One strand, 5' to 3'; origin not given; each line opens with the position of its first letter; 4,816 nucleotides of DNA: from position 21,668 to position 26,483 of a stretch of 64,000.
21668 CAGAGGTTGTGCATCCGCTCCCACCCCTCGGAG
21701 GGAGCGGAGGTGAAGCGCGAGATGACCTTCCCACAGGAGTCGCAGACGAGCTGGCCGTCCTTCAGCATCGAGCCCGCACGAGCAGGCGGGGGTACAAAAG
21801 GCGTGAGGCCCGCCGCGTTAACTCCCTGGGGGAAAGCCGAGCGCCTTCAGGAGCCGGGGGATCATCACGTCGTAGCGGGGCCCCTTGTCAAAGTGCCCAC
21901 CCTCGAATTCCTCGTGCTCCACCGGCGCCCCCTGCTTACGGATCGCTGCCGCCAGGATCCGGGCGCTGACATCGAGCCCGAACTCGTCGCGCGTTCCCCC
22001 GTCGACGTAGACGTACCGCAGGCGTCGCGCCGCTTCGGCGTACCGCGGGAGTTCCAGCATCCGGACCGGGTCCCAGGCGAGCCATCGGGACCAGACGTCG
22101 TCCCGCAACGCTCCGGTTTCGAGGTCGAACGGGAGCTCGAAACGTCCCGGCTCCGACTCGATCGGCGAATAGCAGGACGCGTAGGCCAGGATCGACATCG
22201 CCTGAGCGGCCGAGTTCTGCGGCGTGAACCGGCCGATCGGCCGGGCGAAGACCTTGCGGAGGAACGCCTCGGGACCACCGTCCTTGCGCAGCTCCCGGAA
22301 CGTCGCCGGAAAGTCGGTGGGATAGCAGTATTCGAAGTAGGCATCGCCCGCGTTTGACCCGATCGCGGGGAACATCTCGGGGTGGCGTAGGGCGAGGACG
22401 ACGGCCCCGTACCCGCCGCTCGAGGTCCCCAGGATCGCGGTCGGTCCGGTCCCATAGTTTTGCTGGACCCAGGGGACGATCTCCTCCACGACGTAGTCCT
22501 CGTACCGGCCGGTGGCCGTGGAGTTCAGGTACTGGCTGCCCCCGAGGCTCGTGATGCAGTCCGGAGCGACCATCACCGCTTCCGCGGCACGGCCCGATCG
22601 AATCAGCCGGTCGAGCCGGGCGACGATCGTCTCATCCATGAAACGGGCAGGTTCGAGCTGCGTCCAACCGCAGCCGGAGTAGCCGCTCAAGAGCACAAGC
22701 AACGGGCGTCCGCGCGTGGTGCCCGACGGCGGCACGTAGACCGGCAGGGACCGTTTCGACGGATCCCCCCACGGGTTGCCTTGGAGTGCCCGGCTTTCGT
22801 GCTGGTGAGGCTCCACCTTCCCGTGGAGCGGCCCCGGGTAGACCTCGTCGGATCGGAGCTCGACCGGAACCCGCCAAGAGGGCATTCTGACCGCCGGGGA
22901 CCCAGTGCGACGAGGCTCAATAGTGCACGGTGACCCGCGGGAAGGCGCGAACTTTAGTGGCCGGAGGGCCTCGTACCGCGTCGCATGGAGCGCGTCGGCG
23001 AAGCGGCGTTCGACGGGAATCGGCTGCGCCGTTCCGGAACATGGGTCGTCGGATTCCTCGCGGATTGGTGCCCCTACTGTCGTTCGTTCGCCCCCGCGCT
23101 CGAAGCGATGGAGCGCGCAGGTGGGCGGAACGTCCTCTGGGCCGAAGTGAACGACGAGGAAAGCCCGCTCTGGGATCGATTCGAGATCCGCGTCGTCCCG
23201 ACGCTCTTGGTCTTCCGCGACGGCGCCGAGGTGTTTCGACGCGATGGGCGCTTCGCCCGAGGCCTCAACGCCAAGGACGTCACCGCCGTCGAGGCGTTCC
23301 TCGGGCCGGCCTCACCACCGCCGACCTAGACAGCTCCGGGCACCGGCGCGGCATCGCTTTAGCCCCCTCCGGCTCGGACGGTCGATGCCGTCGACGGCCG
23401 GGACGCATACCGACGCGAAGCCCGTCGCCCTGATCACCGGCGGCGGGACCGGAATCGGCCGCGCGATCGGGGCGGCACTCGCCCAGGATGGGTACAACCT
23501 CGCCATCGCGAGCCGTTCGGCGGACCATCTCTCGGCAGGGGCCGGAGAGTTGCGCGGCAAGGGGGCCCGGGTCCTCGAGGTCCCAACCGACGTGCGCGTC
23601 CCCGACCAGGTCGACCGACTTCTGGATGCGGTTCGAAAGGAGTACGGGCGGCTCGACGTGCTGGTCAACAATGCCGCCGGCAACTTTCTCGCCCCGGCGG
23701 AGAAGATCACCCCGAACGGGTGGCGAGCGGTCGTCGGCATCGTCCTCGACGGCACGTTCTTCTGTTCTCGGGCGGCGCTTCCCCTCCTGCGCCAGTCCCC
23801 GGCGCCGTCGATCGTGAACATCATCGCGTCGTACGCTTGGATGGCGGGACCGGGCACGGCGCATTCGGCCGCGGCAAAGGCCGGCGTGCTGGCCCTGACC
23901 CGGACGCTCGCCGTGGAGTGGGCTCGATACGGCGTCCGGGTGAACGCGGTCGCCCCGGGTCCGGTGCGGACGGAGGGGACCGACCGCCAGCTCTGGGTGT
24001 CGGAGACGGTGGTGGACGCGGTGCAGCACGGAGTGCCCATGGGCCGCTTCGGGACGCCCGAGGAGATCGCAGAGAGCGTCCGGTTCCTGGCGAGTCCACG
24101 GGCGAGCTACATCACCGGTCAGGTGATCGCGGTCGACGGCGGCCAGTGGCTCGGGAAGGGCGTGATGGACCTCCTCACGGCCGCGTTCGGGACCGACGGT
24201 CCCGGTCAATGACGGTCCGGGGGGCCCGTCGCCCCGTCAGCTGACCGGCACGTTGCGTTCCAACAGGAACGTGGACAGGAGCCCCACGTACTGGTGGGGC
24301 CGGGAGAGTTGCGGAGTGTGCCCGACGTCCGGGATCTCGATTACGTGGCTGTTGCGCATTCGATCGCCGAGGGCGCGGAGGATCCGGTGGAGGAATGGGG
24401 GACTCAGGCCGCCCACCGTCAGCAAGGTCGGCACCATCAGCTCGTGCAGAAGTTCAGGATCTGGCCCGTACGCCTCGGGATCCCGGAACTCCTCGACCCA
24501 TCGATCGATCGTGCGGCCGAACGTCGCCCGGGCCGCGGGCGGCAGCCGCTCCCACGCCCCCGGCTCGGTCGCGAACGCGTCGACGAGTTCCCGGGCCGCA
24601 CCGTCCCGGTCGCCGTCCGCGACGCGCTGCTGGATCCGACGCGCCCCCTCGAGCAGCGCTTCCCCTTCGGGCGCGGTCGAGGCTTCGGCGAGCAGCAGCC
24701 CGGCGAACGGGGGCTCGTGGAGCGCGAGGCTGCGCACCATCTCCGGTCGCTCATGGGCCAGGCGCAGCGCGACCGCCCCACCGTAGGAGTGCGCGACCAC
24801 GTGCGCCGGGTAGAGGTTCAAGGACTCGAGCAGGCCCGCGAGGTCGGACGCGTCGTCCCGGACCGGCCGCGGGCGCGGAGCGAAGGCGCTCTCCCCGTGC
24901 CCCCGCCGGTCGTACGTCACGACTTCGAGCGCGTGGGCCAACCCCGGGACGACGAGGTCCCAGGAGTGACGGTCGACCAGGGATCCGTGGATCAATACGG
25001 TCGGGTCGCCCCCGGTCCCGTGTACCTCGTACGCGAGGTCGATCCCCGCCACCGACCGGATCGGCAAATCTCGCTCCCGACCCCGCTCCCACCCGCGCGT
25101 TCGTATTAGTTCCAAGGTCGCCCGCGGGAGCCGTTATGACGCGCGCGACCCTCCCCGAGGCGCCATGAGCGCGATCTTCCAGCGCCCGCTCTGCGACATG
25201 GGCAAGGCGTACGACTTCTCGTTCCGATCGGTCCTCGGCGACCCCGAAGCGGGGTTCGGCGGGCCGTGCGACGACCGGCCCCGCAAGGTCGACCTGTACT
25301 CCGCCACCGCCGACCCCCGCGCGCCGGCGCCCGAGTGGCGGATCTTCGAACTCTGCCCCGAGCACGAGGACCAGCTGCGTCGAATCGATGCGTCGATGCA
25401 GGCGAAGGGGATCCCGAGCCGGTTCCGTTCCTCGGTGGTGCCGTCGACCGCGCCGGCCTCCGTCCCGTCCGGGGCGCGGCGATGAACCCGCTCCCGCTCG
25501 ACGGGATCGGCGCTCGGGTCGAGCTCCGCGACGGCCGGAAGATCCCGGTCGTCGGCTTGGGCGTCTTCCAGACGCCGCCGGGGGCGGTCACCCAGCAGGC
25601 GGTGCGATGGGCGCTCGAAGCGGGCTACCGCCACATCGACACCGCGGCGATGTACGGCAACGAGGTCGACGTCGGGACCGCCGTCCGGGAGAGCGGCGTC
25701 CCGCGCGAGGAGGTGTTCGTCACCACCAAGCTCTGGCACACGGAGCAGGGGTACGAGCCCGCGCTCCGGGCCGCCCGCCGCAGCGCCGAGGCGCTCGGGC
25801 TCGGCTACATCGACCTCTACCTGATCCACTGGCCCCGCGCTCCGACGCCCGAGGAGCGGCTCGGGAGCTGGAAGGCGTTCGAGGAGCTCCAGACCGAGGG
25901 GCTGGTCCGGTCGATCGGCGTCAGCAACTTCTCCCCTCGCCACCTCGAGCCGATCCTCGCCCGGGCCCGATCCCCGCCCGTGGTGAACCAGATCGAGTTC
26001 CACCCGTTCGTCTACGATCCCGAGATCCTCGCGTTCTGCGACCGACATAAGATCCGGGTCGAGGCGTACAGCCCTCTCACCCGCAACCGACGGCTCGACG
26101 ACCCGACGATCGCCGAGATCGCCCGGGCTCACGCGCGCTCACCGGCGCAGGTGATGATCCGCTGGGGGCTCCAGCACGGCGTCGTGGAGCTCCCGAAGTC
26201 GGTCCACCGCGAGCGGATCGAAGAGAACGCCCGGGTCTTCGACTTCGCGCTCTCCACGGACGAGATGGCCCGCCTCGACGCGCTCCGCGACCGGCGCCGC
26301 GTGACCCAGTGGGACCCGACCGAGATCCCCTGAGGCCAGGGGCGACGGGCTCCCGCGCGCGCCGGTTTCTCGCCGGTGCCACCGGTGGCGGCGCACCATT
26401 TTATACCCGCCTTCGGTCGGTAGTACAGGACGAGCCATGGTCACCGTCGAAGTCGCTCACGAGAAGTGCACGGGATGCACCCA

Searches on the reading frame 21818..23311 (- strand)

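Call 13: search_protein_families(library=pfam, proteins=[window:21818-23311:-], max_evalue=0.01)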
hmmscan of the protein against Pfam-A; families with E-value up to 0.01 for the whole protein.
window:21818-23311:- (497 aa): 2 families
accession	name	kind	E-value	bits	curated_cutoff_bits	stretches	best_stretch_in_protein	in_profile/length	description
PF00756.26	Esterase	-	1.9e-17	64.3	22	1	186-473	7-235/251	Putative esterase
PF00561.26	Abhydrolase_1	-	3.4e-05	24.1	25.8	1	268-363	48-140/245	alpha/beta hydrolase fold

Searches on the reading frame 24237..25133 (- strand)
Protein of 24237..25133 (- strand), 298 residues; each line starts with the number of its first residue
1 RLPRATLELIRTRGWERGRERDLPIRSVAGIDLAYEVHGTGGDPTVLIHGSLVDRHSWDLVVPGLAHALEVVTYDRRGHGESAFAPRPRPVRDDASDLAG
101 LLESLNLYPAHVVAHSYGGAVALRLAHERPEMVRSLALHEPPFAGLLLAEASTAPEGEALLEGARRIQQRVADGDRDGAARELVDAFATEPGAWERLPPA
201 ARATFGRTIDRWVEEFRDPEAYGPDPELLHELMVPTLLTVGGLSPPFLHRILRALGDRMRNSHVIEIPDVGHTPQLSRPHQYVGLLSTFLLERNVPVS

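Call 13: search_protein_families(library=pfam, proteins=[window:24237-25133:-], max_evalue=0.01)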
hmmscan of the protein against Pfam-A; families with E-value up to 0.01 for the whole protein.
window:24237-25133:- (298 aa): 3 families
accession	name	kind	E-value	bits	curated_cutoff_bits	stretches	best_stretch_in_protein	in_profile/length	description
PF12697.13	Abhydrolase_6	-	2.5e-23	84.3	26.3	1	46-283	2-215/217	Alpha/beta hydrolase family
PF00561.26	Abhydrolase_1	-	1.2e-19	71.4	25.8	1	46-279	4-245/245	alpha/beta hydrolase fold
PF12146.15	Hydrolase_4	-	1.3e-08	34.9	27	1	68-144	31-112/239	Serine aminopeptidase, S33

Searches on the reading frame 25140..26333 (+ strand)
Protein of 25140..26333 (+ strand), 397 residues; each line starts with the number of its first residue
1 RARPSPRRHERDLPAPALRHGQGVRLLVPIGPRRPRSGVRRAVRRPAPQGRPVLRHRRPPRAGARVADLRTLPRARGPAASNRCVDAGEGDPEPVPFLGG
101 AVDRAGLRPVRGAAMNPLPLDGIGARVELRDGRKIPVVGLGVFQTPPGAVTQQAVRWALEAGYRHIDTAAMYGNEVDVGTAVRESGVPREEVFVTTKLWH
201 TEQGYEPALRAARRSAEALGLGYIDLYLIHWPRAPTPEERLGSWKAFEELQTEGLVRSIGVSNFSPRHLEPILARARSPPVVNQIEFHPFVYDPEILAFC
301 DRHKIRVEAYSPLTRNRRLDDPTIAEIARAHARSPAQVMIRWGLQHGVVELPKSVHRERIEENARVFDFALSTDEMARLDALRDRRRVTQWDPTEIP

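Call 13: search_protein_families(library=pfam, proteins=[window:25140-26333:+], max_evalue=0.01)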
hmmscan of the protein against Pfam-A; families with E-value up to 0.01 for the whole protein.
window:25140-26333:+ (397 aa): 1 family
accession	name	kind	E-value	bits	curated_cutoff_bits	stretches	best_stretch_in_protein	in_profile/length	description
PF00248.27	Aldo_ket_red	-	1.7e-51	175.5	24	1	151-383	21-290/291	Aldo/keto reductase family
